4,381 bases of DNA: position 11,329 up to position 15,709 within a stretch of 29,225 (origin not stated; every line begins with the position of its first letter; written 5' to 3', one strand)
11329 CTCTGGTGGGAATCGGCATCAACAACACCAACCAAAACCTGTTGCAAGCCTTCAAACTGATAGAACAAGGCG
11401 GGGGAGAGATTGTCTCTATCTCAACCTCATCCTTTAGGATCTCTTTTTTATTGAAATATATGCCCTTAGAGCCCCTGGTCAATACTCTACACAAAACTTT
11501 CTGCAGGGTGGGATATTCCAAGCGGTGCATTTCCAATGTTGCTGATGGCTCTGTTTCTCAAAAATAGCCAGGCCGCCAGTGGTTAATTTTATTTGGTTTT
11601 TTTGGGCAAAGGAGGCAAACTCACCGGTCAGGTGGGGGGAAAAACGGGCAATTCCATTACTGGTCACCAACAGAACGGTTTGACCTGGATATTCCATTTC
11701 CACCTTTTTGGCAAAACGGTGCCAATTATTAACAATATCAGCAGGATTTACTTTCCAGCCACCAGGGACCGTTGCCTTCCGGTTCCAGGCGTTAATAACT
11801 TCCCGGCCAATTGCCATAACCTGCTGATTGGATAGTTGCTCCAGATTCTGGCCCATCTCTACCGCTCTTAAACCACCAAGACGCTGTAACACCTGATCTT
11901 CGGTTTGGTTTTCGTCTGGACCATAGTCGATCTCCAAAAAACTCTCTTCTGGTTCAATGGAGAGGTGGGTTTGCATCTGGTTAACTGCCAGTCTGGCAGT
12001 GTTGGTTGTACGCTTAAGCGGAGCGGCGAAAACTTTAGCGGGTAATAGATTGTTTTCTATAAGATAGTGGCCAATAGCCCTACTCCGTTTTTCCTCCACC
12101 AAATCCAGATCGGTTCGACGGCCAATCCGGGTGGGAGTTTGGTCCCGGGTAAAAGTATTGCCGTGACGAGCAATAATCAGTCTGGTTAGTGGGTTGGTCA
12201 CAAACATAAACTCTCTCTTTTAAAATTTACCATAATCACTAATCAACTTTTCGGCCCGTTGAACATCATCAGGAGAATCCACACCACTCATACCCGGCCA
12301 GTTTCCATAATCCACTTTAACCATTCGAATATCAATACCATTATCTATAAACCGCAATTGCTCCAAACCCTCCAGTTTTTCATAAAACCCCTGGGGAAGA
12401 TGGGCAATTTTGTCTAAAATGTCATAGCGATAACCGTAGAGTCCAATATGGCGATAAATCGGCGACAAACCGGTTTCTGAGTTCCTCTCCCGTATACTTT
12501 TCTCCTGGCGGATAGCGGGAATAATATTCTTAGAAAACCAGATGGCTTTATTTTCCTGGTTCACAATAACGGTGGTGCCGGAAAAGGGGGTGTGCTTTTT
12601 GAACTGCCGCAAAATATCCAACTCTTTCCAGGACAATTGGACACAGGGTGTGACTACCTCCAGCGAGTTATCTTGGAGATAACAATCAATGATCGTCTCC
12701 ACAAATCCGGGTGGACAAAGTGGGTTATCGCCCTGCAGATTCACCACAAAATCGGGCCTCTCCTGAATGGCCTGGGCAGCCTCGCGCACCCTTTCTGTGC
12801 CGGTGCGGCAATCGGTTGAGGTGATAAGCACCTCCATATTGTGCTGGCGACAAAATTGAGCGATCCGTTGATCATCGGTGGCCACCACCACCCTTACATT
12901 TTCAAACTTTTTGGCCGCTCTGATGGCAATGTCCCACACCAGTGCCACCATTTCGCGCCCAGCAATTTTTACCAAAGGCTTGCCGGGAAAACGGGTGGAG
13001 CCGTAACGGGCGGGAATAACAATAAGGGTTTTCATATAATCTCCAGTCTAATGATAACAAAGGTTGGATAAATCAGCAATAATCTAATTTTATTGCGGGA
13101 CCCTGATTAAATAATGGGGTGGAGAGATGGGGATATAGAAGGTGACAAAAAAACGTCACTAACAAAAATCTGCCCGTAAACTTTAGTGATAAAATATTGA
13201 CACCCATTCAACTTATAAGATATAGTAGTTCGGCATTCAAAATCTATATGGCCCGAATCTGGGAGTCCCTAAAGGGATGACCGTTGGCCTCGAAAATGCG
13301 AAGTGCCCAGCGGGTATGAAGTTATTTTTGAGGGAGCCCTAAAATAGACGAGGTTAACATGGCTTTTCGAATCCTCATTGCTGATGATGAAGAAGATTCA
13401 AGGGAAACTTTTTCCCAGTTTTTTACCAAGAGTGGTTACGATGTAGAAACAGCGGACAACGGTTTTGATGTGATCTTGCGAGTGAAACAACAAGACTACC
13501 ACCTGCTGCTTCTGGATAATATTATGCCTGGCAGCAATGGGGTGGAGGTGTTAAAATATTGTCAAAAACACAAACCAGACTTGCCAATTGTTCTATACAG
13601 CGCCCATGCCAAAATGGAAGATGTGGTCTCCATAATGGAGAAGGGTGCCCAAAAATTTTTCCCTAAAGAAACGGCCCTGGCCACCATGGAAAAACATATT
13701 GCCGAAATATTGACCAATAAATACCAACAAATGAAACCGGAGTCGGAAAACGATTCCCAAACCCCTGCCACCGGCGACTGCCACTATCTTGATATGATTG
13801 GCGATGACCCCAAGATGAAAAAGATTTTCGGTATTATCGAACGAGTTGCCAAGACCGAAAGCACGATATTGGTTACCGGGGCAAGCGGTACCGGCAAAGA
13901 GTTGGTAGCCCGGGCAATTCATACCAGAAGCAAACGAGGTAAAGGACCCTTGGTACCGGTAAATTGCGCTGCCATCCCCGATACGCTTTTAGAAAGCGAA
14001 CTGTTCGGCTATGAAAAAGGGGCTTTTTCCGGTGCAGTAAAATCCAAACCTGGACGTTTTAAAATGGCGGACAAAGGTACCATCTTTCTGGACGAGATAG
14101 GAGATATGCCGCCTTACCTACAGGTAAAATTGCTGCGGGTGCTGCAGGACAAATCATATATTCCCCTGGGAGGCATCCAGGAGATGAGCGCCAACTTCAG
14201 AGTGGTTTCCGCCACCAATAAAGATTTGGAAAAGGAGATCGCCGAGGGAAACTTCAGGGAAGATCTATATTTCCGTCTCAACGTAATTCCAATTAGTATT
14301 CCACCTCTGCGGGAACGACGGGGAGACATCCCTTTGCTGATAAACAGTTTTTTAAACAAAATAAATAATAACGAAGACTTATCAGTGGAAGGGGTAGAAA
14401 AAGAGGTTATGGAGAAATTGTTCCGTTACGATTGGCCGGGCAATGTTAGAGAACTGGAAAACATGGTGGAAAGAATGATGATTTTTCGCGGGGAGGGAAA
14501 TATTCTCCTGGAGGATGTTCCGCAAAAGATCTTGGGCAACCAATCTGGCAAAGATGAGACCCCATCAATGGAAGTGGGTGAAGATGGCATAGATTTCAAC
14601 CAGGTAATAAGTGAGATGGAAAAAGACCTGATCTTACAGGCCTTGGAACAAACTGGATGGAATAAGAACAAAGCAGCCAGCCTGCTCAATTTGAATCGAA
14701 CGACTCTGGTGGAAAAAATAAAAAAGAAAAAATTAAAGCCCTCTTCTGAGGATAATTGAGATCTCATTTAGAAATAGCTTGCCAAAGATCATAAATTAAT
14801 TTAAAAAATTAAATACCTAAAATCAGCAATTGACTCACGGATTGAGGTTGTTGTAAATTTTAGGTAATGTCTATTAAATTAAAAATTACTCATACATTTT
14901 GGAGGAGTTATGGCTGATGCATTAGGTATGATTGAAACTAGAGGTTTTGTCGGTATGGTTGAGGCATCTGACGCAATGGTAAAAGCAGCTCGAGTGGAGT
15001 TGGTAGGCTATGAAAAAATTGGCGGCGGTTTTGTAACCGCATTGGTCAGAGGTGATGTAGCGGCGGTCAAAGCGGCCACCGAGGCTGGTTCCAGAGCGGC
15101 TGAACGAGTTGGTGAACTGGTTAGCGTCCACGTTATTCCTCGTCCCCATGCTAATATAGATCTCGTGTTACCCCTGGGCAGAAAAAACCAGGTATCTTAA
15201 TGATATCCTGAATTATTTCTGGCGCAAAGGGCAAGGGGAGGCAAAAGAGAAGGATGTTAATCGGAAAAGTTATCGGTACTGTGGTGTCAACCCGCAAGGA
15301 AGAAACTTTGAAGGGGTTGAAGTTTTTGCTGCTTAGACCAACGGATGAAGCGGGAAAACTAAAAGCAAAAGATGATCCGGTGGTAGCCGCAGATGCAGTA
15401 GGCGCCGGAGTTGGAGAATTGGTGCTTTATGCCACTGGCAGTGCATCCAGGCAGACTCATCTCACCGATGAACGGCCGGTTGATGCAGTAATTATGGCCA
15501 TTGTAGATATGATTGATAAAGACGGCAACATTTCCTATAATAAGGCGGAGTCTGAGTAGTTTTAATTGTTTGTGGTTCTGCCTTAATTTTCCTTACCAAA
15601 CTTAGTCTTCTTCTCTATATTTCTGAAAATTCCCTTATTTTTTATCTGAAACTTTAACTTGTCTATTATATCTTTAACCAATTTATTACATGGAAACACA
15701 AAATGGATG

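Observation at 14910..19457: Minimal bacterial microcompartment operon lacking a signature enzyme, phosphotransacylase and alcohol dehydrogenase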

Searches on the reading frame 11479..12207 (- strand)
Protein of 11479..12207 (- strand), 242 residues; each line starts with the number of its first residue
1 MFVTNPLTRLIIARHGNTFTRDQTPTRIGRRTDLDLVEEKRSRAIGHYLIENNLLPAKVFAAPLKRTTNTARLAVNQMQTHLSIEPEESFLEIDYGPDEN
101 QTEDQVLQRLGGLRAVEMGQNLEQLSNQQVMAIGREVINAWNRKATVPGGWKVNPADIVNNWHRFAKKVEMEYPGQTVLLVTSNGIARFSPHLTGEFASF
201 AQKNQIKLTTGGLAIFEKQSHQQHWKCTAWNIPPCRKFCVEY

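Call 5: search_protein_families(library=pfam, proteins=[window:11479-12207:-], max_evalue=0.01)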
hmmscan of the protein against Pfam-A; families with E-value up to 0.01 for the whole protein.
window:11479-12207:- (242 aa): 1 family
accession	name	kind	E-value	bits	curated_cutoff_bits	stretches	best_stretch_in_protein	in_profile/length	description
PF00300.27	His_Phos_1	-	5e-17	62.6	21.7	2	10-109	1-96/194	Histidine phosphatase superfamily (branch 1)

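Call 8: search_protein_families(library=ncbifam, proteins=[window:11479-12207:-], max_evalue=0.001)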
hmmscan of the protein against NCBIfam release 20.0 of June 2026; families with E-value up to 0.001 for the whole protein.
window:11479-12207:- (242 aa): 6 families
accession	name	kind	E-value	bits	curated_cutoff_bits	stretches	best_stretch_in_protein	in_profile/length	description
NF005567.0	PRK07238.1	equivalog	1.5e-08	34.4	326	1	7-108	177-275/378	bifunctional RNase H/acid phosphatase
NF009993.0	PRK13462.1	equivalog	1.9e-06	27.7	226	1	8-107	6-100/203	acid phosphatase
TIGR03162.1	ribazole_cobC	equivalog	3.6e-05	23.3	162.9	1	10-108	1-94/176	alpha-ribazole phosphatase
TIGR03848.1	MSMEG_4193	subfamily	3.7e-05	23.2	203.85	1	10-97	2-86/204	MSMEG_4193 family putative phosphomutase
NF010718.0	PRK14120.1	equivalog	0.00015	21.2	366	1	8-100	5-98/249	phosphoglyceromutase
NF045917.1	PhserinePhPspA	equivalog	0.00044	20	350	0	9-109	3-99/211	phosphoserine phosphatase PspA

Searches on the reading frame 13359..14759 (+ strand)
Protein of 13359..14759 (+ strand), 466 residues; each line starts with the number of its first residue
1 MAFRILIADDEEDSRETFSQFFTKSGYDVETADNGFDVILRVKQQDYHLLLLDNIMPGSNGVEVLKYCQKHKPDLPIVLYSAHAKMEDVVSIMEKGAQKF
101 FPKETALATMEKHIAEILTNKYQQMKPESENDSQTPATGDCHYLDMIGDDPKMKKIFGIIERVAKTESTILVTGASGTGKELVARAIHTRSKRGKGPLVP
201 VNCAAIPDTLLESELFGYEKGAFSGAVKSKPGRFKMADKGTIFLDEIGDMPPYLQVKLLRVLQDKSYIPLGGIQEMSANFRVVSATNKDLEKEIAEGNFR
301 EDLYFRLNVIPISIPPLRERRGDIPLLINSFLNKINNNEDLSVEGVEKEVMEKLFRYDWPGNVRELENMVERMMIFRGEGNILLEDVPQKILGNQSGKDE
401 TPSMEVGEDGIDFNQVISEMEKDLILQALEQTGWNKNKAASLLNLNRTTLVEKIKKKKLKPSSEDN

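Call 4: search_protein_families(library=pfam, proteins=[window:13359-14759:+], max_evalue=0.01)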
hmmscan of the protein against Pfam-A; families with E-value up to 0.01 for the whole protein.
window:13359-14759:+ (466 aa): 10 families
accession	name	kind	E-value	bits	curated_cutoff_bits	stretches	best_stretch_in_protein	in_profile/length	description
PF00158.32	Sigma54_activat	-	3.5e-69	232.2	20.2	1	146-312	1-167/168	Sigma-54 interaction domain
PF25601.1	AAA_lid_14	-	6.7e-27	93.6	27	1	318-400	1-83/87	AAA+ ATPase lid domain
PF00072.30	Response_reg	-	8.7e-25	87.5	30.2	1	5-114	1-110/111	Response regulator receiver domain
PF14532.12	Sigma54_activ_2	-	2e-19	70.6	25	1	147-317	1-138/138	Sigma-54 interaction domain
PF02954.25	HTH_8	-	4.3e-14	52.4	22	1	418-456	3-41/42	Bacterial regulatory protein, Fis family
PF07728.20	AAA_5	-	7.1e-06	26.5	22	1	170-288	2-123/139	AAA domain (dynein-related subfamily)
PF01078.27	Mg_chelatase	-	0.00099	19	20.3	0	225-262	93-130/207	Magnesium chelatase, subunit ChlI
PF13191.12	AAA_16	-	0.0039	18.1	32.6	1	153-214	9-77/167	AAA ATPase domain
PF00004.35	AAA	-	0.0075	17.2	21.2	0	170-288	1-110/131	ATPase family associated with various cellular activities (AAA)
PF07724.20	AAA_2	-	0.0086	16.6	27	0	166-266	2-103/166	AAA domain (Cdc48 subfamily)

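Call 8: search_protein_families(library=ncbifam, proteins=[window:13359-14759:+], max_evalue=0.001)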
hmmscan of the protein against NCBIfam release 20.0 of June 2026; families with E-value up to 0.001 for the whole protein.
window:13359-14759:+ (466 aa): 101 families (the best 25 are shown)
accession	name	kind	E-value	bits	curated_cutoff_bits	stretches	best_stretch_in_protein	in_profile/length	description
TIGR01818.1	ntrC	equivalog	1.7e-125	419.4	558.6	1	5-456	1-462/463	nitrogen regulation protein NR(I)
NF008469.0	PRK11361.1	equivalog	7.4e-122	407.3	714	1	3-462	5-459/461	acetoacetate metabolism transcriptional regulator AtoC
NF041552.1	TF_PrdR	equivalog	4e-118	395.2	795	1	140-456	264-575/577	sigma-54 dependent transcriptional regulator PrdR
TIGR01817.1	nifA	equivalog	4.3e-109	365.7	528.85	1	119-455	170-525/534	nif-specific transcriptional activator NifA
NF007689.0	PRK10365.1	equivalog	8.9e-104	347.7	760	1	4-455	7-440/441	sigma-54-dependent response regulator transcription factor ZraR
TIGR02915.1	PEP_resp_reg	equivalog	1.8e-102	343.5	502.6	1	5-460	1-445/445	PEP-CTERM-box response regulator transcription factor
NF051870.1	NAssimRespRegNtrX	equivalog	4.3e-101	339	600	1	4-456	3-449/452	nitrogen assimilation response regulator NtrX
NF008176.1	PRK10923.1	equivalog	1.5e-99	333.8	620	1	5-456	6-465/469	nitrogen regulation protein NR(I)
NF038308.1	RNA_repair_RtcR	equivalog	2.5e-98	330.2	650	1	110-453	148-507/530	RNA repair transcriptional activator RtcR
NF041946.1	LuxO_transreg_Vib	equivalog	2.5e-98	329.9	800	1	18-456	12-459/463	quorum-sensing sigma-54 dependent transcriptional regulator LuxO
NF003451.0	PRK05022.1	equivalog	4.4e-97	325.9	476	1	107-459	154-510/512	nitric oxide reductase transcriptional regulator NorR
NF011695.0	PRK15115.1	equivalog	2.4e-89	300.1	763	1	4-459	8-438/445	two-component system response regulator GlrR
NF049963.1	RespRegFlgRCampy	domain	1.7e-87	294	750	1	44-459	42-429/429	fla regulon two-component system response regulator FlgR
NF050807.1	TransRegFlbDCaul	equivalog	6.2e-87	292.3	750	1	145-456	119-437/454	sigma-54-dependent transcriptional regulator FlbD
NF011958.0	PRK15429.1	equivalog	3.8e-84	283.6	830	1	140-458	375-685/692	formate hydrogenlyase transcriptional activator FlhA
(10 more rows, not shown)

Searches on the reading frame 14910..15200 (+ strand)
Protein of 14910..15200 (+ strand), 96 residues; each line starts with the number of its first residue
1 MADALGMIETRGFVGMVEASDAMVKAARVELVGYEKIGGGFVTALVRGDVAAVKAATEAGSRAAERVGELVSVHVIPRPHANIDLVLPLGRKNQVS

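Call 4: search_protein_families(library=pfam, proteins=[window:14910-15200:+], max_evalue=0.01)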
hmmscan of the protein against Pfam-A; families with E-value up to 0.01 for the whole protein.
window:14910-15200:+ (96 aa): 1 family
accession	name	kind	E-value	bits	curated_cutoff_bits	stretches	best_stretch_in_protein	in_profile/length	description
PF00936.24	BMC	-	1.8e-30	105.1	24.5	1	4-79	1-75/75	BMC domain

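Call 8: search_protein_families(library=ncbifam, proteins=[window:14910-15200:+], max_evalue=0.001)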
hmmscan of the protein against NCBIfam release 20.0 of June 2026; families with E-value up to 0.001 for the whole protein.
window:14910-15200:+ (96 aa): 5 families
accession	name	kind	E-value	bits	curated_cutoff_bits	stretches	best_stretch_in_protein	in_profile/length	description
NF012018.0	PRK15474.1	equivalog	6.6e-42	141.8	133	1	3-94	2-93/97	ethanolamine utilization microcompartment protein EutM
NF053792.1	beta_CO2some_O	equivalog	9e-31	106.9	270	1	3-92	7-96/205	beta-carboxysome assembly protein CcmO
NF053791.1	BMC_CsoS1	equivalog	4e-28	97.5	166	1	4-87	8-92/93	alpha-carboxysome major shell protein CsoS1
NF012010.0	PRK15466.1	equivalog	4.4e-19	69.1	218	1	1-84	1-84/166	ethanolamine utilization microcompartment protein EutK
TIGR02526.1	eut_PduT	equivalog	6.5e-08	32.4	250.3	1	1-83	1-81/182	ethanolamine utilization microcompartment shell protein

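Call 33: search_solved_structures(query=window:14910-15200:+, max_evalue=1e-10)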
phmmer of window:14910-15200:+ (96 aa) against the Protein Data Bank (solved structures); distinct sequences matched with E-value up to 1e-10: 57.
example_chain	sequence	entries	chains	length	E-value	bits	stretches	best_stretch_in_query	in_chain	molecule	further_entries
6ner_A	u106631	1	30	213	2.2e-91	302.6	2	1-92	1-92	BMC-H tandem fusion protein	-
5djb_A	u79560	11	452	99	2.6e-46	158.7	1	1-92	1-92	Microcompartments protein | Microcompartments protein HO-5815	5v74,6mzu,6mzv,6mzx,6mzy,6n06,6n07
3mpw_G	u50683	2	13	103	3.8e-38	132.7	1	3-94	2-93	Ethanolamine utilization protein eutM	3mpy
3i6p_A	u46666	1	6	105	4.1e-38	132.6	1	3-94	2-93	Ethanolamine utilization protein eutM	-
6nlu_A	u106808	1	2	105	4.3e-38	132.5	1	2-68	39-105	circularly permuted BMC-H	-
4axj_A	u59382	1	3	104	7.3e-37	128.6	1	2-88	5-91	ETHANOLAMINE CARBOXYSOME STRUCTURAL PROTEIN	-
7mmx_A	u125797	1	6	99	6.1e-35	122.5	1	2-89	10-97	Propanediol utilization protein PduA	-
3ngk_A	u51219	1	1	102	5.4e-33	116.3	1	3-90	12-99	Propanediol utilization protein pduA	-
5d6v_A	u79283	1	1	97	2.8e-32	114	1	3-89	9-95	Carboxysome shell protein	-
4qie_A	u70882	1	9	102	3.8e-32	113.5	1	3-90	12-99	Propanediol utilization protein PduA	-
4ppd_A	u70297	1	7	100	4.7e-32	113.2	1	3-90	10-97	Propanediol utilization protein PduA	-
4p2s_A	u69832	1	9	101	4.7e-32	113.2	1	3-90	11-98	Putative propanediol utilization protein PduA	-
4rbu_A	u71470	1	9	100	8.1e-32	112.5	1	3-90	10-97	Propanediol utilization protein PduA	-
4p7t_A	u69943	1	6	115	8.6e-32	112.4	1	3-91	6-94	Polyhedral bodies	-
4qif_A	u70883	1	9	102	9.2e-32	112.3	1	3-90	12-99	Propanediol utilization protein PduA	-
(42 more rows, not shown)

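Call 66: search_solved_structures(query=window:14910-15200:+, max_evalue=1e-37, show_alignments=3)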
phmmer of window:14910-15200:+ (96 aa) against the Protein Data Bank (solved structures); distinct sequences matched with E-value up to 1e-37: 5.
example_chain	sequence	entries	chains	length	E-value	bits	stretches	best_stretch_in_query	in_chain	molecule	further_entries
6ner_A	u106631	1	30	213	2.2e-91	302.6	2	1-92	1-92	BMC-H tandem fusion protein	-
5djb_A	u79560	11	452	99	2.6e-46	158.7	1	1-92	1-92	Microcompartments protein | Microcompartments protein HO-5815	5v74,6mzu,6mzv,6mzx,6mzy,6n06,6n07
3mpw_G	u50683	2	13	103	3.8e-38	132.7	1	3-94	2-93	Ethanolamine utilization protein eutM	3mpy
3i6p_A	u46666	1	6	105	4.1e-38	132.6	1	3-94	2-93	Ethanolamine utilization protein eutM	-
6nlu_A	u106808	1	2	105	4.3e-38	132.5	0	2-68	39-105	circularly permuted BMC-H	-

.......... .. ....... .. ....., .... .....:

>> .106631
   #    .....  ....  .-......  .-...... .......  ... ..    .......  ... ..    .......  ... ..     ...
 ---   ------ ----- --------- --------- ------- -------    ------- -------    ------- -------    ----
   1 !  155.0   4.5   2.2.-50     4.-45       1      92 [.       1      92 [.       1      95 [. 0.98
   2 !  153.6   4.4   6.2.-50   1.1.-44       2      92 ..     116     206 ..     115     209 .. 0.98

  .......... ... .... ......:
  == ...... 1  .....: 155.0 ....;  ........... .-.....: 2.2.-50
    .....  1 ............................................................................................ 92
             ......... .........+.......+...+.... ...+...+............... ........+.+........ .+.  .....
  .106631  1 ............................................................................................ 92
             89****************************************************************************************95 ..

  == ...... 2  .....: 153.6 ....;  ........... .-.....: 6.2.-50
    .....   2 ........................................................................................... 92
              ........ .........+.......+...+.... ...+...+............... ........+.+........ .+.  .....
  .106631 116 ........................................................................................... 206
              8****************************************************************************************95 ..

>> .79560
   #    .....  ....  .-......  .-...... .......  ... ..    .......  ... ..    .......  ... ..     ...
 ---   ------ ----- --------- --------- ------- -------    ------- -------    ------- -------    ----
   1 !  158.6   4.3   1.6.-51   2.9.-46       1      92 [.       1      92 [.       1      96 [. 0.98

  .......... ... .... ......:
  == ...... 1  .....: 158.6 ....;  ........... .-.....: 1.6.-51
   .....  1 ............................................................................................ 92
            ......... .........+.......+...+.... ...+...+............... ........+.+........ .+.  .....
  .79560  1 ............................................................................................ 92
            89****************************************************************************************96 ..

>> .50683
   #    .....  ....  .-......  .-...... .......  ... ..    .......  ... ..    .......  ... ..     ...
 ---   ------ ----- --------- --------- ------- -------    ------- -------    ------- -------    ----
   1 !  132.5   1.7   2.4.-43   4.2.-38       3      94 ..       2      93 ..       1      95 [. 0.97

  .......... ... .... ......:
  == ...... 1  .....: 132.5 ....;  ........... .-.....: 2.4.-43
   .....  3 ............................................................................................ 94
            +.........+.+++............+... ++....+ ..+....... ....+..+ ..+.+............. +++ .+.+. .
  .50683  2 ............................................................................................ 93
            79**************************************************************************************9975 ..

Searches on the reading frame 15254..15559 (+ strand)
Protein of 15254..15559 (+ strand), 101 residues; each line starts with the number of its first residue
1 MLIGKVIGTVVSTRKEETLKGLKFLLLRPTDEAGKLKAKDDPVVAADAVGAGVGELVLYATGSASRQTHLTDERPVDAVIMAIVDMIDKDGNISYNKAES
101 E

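Call 4: search_protein_families(library=pfam, proteins=[window:15254-15559:+], max_evalue=0.01)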
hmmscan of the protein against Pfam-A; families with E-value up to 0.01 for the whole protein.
window:15254-15559:+ (101 aa): 1 family
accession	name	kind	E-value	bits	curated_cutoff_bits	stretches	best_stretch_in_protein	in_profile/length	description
PF03319.19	EutN_CcmL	-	6.2e-29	100.8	25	1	1-85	1-83/83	Ethanolamine utilisation protein EutN/carboxysome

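Call 8: search_protein_families(library=ncbifam, proteins=[window:15254-15559:+], max_evalue=0.001)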
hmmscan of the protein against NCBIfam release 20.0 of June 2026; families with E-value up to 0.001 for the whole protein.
window:15254-15559:+ (101 aa): 4 families
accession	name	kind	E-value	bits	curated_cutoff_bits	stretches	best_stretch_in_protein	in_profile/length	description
NF053795.1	beta_CO2some_L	equivalog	3.8e-30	104.2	125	1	1-100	1-98/99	beta-carboxysome shell vertex protein CcmL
NF011992.0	PRK15448.1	equivalog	1.6e-14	53.8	118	1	3-97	3-95/95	ethanolamine utilization microcompartment protein EutN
TIGR02703.2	carboxysome_A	equivalog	4e-08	33.5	120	1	1-86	1-79/81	alpha-carboxysome shell vertex protein CsoS4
TIGR02704.1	carboxysome_B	equivalog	6.5e-07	29.7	88.9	1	1-86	1-78/80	carboxysome peptide B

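Call 34: search_solved_structures(query=window:15254-15559:+, max_evalue=0.00001)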
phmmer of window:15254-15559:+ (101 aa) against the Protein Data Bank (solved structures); distinct sequences matched with E-value up to 0.00001: 11.
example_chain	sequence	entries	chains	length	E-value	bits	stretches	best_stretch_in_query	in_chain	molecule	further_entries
5v74_A1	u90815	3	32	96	4e-28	100.7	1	1-97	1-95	Ethanolamine utilization protein EutN/carboxysome structural protein Ccml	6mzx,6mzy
4jw0_B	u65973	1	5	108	6.5e-22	80.8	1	1-99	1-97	Carbon dioxide concentrating mechanism protein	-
4n8x_1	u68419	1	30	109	3.4e-20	75.3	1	1-99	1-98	Carbon dioxide concentrating mechanism protein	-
4jvz_A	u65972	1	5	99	3.9e-19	71.9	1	1-98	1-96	Carbon dioxide concentrating mechanism protein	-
4n8f_A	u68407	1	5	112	6e-19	71.3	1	1-98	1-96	Carbon dioxide concentrating mechanism protein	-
6owf_C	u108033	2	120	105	6.2e-18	68.1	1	2-93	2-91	Ethanolamine utilization protein EutN/carboxysome structural protein Ccml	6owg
7wkc_A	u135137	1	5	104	3.4e-17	65.7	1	1-98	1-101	Carboxysome shell vertex protein CcmL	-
2qw7_A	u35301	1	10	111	2.3e-16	63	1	2-99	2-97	Carbon dioxide concentrating mechanism protein ccmL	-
4i7a_A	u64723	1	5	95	3.9e-15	59.1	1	1-89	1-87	Ethanolamine utilization protein EutN/carboxysome structural protein Ccml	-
2hd3_A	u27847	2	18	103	1.7e-11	47.5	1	3-99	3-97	Ethanolamine utilization protein eutN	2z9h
6qn1_AA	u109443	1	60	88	7.1e-06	29.5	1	1-62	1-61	Carbon dioxide concentrating mechanism protein CcmL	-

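Call 67: search_solved_structures(query=window:15254-15559:+, max_evalue=1e-21, show_alignments=1)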
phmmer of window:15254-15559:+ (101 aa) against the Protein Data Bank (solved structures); distinct sequences matched with E-value up to 1e-21: 2.
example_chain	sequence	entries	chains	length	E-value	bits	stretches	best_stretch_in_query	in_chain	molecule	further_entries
5v74_A1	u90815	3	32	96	4e-28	100.7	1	1-97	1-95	Ethanolamine utilization protein EutN/carboxysome structural protein Ccml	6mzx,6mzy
4jw0_B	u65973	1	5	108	6.5e-22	80.8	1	1-99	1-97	Carbon dioxide concentrating mechanism protein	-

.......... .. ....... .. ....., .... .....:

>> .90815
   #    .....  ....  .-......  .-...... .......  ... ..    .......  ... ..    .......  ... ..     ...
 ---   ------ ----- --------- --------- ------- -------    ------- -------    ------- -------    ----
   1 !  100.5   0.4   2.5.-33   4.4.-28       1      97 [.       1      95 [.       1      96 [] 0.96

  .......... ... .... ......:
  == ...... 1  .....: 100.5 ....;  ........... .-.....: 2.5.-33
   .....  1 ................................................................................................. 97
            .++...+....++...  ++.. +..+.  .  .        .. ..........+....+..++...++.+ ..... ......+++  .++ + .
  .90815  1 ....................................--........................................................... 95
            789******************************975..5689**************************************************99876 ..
